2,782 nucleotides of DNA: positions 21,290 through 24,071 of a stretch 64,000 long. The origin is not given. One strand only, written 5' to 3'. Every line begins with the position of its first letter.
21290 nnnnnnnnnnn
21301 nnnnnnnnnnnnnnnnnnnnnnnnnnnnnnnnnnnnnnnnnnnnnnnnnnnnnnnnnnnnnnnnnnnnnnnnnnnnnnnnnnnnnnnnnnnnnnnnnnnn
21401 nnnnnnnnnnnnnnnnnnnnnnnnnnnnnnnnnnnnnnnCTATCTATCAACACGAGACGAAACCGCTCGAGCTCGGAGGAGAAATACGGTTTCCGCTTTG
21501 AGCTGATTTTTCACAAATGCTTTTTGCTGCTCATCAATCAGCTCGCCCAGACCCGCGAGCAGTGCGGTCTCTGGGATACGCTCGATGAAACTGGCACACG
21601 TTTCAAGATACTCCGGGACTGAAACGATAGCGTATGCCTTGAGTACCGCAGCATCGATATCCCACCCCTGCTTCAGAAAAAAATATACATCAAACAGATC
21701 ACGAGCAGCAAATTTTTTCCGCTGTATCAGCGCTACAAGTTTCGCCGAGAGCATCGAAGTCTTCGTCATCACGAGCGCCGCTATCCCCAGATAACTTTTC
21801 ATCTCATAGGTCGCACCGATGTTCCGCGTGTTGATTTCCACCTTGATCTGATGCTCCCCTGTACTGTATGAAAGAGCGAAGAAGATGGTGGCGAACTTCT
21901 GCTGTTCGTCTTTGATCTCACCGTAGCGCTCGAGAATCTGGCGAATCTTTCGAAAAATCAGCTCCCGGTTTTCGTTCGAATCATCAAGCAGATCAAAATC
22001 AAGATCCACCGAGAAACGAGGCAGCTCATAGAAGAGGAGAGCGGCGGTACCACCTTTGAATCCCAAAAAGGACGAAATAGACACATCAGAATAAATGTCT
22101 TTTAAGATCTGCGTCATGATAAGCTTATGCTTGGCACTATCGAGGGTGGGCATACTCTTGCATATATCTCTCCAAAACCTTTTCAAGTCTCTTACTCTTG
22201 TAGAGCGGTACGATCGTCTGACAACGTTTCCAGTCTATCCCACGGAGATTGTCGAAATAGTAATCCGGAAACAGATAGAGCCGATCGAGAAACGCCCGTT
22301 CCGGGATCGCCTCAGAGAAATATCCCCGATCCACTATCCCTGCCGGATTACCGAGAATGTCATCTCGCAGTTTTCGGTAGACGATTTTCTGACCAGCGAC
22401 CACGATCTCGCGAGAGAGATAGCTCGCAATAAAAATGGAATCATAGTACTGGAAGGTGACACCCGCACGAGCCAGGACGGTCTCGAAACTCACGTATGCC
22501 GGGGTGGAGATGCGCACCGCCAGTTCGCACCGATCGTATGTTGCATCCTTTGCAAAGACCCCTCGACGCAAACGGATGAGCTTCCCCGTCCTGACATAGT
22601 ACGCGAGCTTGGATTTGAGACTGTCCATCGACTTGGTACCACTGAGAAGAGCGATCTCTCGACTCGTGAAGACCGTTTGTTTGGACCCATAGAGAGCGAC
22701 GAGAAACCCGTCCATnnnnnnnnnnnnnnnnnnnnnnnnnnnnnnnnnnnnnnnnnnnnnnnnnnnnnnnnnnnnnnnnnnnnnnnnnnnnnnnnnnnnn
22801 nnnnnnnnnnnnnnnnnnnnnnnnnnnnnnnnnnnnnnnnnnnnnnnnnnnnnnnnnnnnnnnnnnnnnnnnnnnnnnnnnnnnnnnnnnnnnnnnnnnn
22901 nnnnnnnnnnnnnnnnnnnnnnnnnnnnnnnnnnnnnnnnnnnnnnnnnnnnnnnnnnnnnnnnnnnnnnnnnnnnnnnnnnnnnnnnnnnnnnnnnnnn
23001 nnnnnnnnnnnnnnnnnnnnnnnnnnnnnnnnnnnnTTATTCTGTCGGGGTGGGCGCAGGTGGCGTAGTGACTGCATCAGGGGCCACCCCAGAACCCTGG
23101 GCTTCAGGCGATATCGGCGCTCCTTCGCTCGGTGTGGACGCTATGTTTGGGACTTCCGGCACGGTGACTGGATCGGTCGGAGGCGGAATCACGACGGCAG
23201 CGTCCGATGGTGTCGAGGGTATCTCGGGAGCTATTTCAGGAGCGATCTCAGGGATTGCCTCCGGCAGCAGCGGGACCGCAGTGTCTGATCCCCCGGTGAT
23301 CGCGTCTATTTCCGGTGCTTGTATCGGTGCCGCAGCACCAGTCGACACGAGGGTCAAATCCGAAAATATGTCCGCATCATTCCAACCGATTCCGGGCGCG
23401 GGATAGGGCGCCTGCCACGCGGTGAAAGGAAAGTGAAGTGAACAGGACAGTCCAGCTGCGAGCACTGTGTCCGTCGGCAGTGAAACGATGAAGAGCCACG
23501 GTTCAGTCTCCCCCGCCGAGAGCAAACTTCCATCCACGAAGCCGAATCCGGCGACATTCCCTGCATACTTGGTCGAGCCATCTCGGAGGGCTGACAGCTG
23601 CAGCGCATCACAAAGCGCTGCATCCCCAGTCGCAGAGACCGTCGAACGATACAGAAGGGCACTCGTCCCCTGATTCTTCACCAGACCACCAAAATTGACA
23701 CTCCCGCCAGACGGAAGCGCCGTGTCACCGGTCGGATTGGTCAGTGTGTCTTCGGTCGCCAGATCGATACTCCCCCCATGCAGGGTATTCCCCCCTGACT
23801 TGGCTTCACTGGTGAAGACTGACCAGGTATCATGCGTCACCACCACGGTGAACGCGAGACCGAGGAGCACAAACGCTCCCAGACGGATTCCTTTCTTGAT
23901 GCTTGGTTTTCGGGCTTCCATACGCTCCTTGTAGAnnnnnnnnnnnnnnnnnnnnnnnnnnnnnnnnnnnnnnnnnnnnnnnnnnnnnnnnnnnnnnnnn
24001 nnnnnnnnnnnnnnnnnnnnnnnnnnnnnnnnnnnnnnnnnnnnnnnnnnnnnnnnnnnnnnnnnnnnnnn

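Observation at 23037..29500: Five-gene SipW/TasA-type secreted-fibre locus with three large TasA-like paralogs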

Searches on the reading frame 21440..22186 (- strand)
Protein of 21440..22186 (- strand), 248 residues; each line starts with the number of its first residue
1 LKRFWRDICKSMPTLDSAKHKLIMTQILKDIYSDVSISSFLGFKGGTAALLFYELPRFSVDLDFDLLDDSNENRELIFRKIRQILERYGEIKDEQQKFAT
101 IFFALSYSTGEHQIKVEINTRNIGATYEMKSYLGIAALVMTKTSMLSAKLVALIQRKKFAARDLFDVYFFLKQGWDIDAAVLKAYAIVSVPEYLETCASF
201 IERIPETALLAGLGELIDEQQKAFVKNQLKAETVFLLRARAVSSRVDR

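Call 41: search_protein_families(library=pfam, proteins=[window:21440-22186:-], max_evalue=0.01)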
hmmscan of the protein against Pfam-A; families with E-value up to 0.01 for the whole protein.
window:21440-22186:- (248 aa): 1 family
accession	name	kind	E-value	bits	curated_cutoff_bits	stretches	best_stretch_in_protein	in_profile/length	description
PF08843.17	AbiEii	-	5.5e-19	69.5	22.5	1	27-187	2-187/238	Nucleotidyl transferase AbiEii toxin, Type IV TA system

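Call 74: search_protein_families(library=padloc, proteins=[window:21440-22186:-], max_evalue=0.001)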
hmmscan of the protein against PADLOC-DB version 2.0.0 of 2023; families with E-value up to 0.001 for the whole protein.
window:21440-22186:- (248 aa): 19 families
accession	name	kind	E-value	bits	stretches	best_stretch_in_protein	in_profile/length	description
PDLC02324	AbiEii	-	1e-68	229.6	1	17-240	3-224/231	AbiEii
PDLC02330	AbiEii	-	1.7e-22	78.2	1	23-224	10-202/219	AbiEii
PDLC02307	AbiEii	-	2.7e-19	67.9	1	18-176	6-150/219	AbiEii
PDLC02305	AbiEii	-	3.4e-18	63.9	1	23-188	27-207/306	AbiEii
PDLC02294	AbiEii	-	1.9e-17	61.9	1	20-185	24-200/260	AbiEii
PDLC02328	AbiEii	-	2.7e-16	58.1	1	41-173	15-144/203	AbiEii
PDLC02293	AbiEii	-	1.1e-14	52.6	1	41-186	42-206/270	AbiEii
PDLC02290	AbiEii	-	2.4e-14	51.5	1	26-185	10-173/290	AbiEii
PDLC02313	AbiEii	-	6.2e-14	50.1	1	23-189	27-206/254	AbiEii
PDLC02323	AbiEii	-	7.4e-14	49.9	1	22-179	23-192/248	AbiEii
PDLC02304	AbiEii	-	3.3e-13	48.2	1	23-178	26-194/260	AbiEii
PDLC02296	AbiEii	-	2.2e-11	41.5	2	24-87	30-89/282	AbiEii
PDLC02321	AbiEii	-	1.3e-10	39.4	2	128-181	172-225/296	AbiEii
PDLC02298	AbiEii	-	7.6e-09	33.3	1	17-200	5-189/220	AbiEii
PDLC02317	AbiEii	-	3.4e-07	27.6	1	24-86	27-90/396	AbiEii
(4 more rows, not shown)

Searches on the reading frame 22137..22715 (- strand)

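Call 41: search_protein_families(library=pfam, proteins=[window:22137-22715:-], max_evalue=0.01)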
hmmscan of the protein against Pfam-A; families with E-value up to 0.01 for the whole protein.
window:22137-22715:- (192 aa): 1 family
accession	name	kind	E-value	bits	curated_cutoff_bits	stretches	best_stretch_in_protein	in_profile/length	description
PF13338.12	AbiEi_4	-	3.7e-05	24.2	25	1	14-55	12-47/49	Transcriptional regulator, AbiEi antitoxin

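Call 74: search_protein_families(library=padloc, proteins=[window:22137-22715:-], max_evalue=0.001)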
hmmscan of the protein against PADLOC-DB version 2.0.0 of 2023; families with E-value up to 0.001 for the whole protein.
window:22137-22715:- (192 aa): 15 families
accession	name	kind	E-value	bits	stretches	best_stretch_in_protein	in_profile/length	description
PDLC02255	AbiEi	-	2.5e-56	188.2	1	4-183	4-182/186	AbiEi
PDLC02241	AbiEi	-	6.2e-12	43.7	1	14-151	13-149/199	AbiEi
PDLC02230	AbiEi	-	1.6e-10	39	1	23-85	9-71/192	AbiEi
PDLC02273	AbiEi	-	1e-09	36.7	1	4-189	7-194/205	AbiEi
PDLC02272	AbiEi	-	1.2e-08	33.1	1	28-153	26-149/200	AbiEi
PDLC02267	AbiEi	-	3.6e-08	31.1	1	4-99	9-103/252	AbiEi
PDLC02232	AbiEi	-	3.2e-07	28.4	1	10-89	15-100/177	AbiEi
PDLC02287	AbiEi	-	1.2e-06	26.3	1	14-187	11-181/253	AbiEi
PDLC02270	AbiEi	-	3.5e-06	24.3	1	9-98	6-104/265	AbiEi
PDLC02269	AbiEi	-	5.9e-06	23.8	1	12-98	9-99/251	AbiEi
PDLC02225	AbiEi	-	3.7e-05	21.5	1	20-98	18-96/198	AbiEi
PDLC02240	AbiEi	-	7.6e-05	20.3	1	38-85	39-91/216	AbiEi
PDLC02229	AbiEi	-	0.00016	20.2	1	11-90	14-89/131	AbiEi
PDLC02274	AbiEi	-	0.00052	17.8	0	13-85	15-91/217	AbiEi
PDLC02254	AbiEi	-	0.00077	17.2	0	27-56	23-52/197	AbiEi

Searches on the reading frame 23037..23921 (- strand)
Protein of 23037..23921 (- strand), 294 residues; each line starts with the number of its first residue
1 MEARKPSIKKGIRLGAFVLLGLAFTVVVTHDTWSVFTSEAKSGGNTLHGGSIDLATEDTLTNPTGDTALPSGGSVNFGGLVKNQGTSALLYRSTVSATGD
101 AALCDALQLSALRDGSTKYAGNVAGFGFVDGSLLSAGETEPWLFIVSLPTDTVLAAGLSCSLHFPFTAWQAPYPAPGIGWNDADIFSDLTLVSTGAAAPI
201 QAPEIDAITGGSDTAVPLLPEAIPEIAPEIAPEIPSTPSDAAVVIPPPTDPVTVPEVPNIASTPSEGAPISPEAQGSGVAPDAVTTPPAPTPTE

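Call 4: search_protein_families(library=ncbifam, proteins=[window:23037-23921:-], max_evalue=1)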
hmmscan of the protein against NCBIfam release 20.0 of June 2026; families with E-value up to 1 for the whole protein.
window:23037-23921:- (294 aa): 0 families

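Call 5: search_protein_families(library=pfam, proteins=[window:23037-23921:-], max_evalue=1)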
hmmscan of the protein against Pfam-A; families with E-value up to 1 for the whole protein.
window:23037-23921:- (294 aa): 0 families

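Call 13: find_homologous_proteins(query=window:23037-23921:-)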
Query window:23037-23921:- (294 aa): 2 proteins with E <= 0.001 among 7045 candidates.
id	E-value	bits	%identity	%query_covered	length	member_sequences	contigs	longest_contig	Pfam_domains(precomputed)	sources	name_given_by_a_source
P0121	3.7e-184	629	100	100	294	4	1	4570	-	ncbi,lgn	ncbi:MAG: hypothetical protein WBB68_00205 [Candidatus Moraniibacteriota bacterium]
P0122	5.1e-130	451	74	100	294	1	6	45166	-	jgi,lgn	jgi:hypothetical protein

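Call 46: find_encoding_contigs(protein=P0121, flank=10000, max_places=6)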
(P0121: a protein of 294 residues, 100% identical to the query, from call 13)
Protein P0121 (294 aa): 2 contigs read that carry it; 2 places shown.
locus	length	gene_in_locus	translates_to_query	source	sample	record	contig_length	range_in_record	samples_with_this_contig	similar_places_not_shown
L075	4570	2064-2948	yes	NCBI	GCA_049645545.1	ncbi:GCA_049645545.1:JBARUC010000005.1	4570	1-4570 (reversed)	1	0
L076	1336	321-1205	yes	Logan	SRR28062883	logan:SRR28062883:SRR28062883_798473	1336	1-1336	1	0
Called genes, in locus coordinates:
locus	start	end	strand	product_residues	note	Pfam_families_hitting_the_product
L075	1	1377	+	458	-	PF04862:DUF642 (weak)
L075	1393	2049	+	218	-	PF00717:Peptidase_S24 (weak), PF10502:Peptidase_S26 (faint)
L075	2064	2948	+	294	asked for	-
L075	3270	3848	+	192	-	PF13338:AbiEi_4 (faint)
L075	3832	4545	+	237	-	PF08843:AbiEii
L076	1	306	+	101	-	?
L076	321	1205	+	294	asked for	-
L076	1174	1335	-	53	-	?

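Call 77: search_protein_families(library=ncbifam, proteins=[P0122], max_evalue=1)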
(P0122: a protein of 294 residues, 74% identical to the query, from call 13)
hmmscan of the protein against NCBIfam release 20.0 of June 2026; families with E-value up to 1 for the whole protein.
P0122 (294 aa): 0 families

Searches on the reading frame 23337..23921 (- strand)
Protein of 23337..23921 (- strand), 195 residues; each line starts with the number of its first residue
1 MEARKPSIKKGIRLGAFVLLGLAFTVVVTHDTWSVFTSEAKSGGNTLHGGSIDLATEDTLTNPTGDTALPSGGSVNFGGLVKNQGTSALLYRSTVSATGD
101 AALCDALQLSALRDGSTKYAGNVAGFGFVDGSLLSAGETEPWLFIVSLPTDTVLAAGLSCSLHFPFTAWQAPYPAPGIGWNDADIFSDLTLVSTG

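Call 75: search_protein_representatives(protein=window:23337-23921:-)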
Query: 195 residues. Proteins with E-value up to 0.001 (for the whole library): 220; up to 1e-10: 23; up to 1e-30: 4. The best 150 are listed.
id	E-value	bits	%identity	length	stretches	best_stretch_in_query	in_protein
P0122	1.5e-99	347.9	83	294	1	1-195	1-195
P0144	8.5e-50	185.6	49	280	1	9-192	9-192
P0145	8.8e-47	175.8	48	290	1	2-194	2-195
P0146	4.5e-31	124.5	40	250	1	14-183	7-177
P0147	1.9e-27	112.7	35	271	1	13-192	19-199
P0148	1.1e-26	110.2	37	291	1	13-192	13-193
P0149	1.5e-22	96.7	34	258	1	18-183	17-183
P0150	3.6e-22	95.5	36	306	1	13-195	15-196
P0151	4.6e-21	91.9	34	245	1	26-183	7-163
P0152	2.1e-18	83.2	36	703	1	10-189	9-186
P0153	7.0e-18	81.5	35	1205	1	17-186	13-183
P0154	5.3e-16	75.3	35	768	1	28-187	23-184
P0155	3.2e-15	72.8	32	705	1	34-185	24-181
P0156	3.8e-14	69.3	32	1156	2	36-188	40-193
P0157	4.2e-13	65.9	29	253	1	13-187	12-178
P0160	1.4e-12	64.2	34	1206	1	34-187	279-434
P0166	1.1e-10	58.0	37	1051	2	35-191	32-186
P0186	1.7e-09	54.1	33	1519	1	64-191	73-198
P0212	9.8e-08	48.4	30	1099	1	17-188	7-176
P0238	1.3e-06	44.7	32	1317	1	17-187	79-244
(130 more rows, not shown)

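Call 76: search_protein_families(library=pfam, proteins=[P0144, P0146, P0152, P0153, P0156, P0160, P0166, P0186, P0212, P0238], max_evalue=0.001)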
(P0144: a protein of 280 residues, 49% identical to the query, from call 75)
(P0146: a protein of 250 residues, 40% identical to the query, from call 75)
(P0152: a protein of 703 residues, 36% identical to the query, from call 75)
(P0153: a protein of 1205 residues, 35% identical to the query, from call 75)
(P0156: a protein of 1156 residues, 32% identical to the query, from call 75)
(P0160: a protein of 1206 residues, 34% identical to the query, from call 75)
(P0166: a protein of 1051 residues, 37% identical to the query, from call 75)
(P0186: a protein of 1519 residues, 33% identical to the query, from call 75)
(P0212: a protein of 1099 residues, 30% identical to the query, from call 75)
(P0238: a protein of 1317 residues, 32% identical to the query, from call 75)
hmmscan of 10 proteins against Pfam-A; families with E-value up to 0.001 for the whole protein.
P0144 (280 aa): 0 families

P0146 (250 aa): 0 families

P0152 (703 aa): 4 families
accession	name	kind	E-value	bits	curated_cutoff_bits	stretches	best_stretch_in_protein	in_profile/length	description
PF00932.25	LTD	-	6.2e-13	49.5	34.3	1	308-422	3-108/109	Lamin Tail Domain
PF16656.11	Pur_ac_phosph_N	-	6.2e-10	39.9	30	1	216-300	11-92/93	Purple acid Phosphatase, N-terminal domain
PF12389.13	Peptidase_M73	-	5.5e-07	30.1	22.5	1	34-86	28-79/196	Camelysin metallo-endopeptidase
PF14693.11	Ribosomal_TL5_C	-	0.00079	20.2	27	0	576-644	21-82/84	Ribosomal protein TL5, C-terminal domain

P0153 (1205 aa): 4 families
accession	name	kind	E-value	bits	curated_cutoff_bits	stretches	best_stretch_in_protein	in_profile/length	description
PF19077.6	Big_13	-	4.6e-15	56.4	27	1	445-519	24-102/102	Bacterial Ig-like domain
PF00932.25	LTD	-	6.8e-13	49.4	34.3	1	790-906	6-107/109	Lamin Tail Domain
PF12245.14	Big_3_2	-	9.1e-08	32.8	23.3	0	492-518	94-121/122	Bacterial Ig-like domain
PF07495.19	Y_Y_Y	-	0.0003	21.1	26.6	0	489-515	34-60/65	Y_Y_Y domain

P0156 (1156 aa): 3 families
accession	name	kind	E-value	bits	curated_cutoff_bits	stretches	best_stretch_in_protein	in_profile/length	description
PF00932.25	LTD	-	5.4e-15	56.2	34.3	1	896-998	5-108/109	Lamin Tail Domain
PF19077.6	Big_13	-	1.2e-14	55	27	1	461-546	14-102/102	Bacterial Ig-like domain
PF12245.14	Big_3_2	-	1.5e-05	25.6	23.3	0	403-428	85-112/122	Bacterial Ig-like domain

P0160 (1206 aa): 3 families
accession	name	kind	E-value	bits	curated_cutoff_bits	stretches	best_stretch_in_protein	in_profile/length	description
PF00932.25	LTD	-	1.2e-13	51.8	34.3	1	444-552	6-108/109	Lamin Tail Domain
PF16656.11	Pur_ac_phosph_N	-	3.7e-08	34.3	30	1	187-278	9-89/93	Purple acid Phosphatase, N-terminal domain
PF12389.13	Peptidase_M73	-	1.4e-07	32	22.5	1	270-335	13-76/196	Camelysin metallo-endopeptidase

P0166 (1051 aa): 1 family
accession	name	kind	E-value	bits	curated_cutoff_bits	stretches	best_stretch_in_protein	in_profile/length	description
PF00932.25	LTD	-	1.5e-15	57.9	34.3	1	548-668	4-99/109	Lamin Tail Domain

P0186 (1519 aa): 4 families
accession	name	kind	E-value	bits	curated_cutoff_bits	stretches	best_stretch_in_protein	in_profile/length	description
PF00932.25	LTD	-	3e-17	63.4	34.3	1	1085-1181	5-107/109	Lamin Tail Domain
PF23034.1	DUF7035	-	2.5e-16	60.5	27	1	699-817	2-110/137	Domain of unknown function (DUF7035)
PF24893.1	DUF7743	-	4.1e-12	46.3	27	1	698-815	2-91/120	Domain of unknown function (DUF7743)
PF01835.25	MG2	-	5.8e-05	23.8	32.8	0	614-662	34-79/96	MG2 domain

P0212 (1099 aa): 1 family
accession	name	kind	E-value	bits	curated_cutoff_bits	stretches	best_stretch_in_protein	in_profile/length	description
PF00932.25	LTD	-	1.1e-16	61.6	34.3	1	563-694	2-105/109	Lamin Tail Domain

P0238 (1317 aa): 1 family
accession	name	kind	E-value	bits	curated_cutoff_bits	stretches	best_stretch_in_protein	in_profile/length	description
PF00932.25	LTD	-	9.8e-12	45.7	34.3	1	973-1060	22-103/109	Lamin Tail Domain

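Call 77: search_protein_families(library=ncbifam, proteins=[P0144, P0145, P0146, P0147, P0148, P0149, P0150, P0152, P0155], max_evalue=1)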
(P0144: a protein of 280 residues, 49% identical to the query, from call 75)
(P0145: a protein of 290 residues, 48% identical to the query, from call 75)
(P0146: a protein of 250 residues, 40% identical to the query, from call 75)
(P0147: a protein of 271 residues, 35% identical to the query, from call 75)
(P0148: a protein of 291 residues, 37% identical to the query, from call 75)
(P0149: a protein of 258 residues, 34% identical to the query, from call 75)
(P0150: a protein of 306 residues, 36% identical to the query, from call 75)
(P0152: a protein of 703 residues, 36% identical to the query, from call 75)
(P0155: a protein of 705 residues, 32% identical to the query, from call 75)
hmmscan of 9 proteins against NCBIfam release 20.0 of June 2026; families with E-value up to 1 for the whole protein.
P0144 (280 aa): 0 families

P0145 (290 aa): 2 families
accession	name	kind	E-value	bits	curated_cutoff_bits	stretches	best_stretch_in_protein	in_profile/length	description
TIGR00177.1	molyb_syn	domain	0.046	13.7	85.35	1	81-125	31-74/148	molybdenum cofactor synthesis domain-containing protein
NF007563.0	PRK10190.1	equivalog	0.13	11.4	517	1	37-101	149-214/310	L,D-transpeptidase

P0146 (250 aa): 0 families

P0147 (271 aa): 0 families

P0148 (291 aa): 0 families

P0149 (258 aa): 0 families

P0150 (306 aa): 1 family
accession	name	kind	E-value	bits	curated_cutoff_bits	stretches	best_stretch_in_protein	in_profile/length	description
NF040983.1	BimA_second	exception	0.57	9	600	1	196-302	73-172/381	trimeric autotransporter actin-nucleating factor BimA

P0152 (703 aa): 4 families
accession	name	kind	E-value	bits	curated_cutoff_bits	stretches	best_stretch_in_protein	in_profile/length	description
NF004128.0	PRK05618.1-2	equivalog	2.9e-05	23.8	174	1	584-661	132-203/210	50S ribosomal protein L25/general stress protein Ctc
NF004130.0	PRK05618.1-5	equivalog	0.00039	20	199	1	580-658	128-202/212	50S ribosomal protein L25/general stress protein Ctc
NF004139.0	PRK05618.4-2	equivalog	0.013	14.9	195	1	580-657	129-199/202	50S ribosomal protein L25/general stress protein Ctc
NF004131.0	PRK05618.2-1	equivalog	0.068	12.7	189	1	578-661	121-198/207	50S ribosomal protein L25/general stress protein Ctc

P0155 (705 aa): 0 families
